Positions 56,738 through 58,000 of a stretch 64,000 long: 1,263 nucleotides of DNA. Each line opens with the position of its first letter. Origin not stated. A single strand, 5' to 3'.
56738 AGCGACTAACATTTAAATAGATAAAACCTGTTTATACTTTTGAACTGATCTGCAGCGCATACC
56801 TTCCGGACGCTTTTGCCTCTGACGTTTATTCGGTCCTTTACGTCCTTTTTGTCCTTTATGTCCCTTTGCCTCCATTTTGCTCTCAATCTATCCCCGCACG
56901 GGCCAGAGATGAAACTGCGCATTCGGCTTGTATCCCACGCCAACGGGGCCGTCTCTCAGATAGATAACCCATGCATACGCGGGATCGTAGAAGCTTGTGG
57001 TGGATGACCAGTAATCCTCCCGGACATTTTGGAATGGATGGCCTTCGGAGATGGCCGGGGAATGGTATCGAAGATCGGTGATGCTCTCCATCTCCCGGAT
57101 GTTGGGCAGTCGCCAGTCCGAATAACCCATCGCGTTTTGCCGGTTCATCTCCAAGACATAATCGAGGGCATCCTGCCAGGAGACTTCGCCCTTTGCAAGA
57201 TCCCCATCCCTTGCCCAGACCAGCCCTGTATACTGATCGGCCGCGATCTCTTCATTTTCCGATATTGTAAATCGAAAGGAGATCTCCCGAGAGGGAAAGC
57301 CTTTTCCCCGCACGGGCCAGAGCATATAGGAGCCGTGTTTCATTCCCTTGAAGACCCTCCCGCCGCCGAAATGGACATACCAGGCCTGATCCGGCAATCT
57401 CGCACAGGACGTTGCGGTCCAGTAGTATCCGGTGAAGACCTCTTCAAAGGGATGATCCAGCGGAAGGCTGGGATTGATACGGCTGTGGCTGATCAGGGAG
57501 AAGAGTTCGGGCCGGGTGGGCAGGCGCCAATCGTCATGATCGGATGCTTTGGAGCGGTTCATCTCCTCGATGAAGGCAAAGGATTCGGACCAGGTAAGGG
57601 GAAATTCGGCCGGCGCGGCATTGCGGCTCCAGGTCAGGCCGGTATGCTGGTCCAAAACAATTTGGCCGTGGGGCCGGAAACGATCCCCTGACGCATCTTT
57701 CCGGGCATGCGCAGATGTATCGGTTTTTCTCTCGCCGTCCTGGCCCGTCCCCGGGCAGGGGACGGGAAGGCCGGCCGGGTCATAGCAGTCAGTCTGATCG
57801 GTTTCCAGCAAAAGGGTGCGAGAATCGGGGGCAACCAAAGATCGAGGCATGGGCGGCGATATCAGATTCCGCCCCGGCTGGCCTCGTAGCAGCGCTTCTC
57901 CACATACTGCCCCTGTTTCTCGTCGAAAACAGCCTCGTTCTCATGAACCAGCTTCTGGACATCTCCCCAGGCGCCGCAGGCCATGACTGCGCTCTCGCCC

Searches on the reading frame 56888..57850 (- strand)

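Call 63: search_protein_families(library=pfam, proteins=[window:56888-57850:-], max_evalue=0.00001)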
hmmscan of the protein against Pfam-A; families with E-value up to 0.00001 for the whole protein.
window:56888-57850:- (320 aa): 1 family
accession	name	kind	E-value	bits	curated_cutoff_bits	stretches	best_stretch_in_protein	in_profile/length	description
PF07603.17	Lcl_C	-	3.6e-65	218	34.9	2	203-319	3-117/117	Lcl C-terminal domain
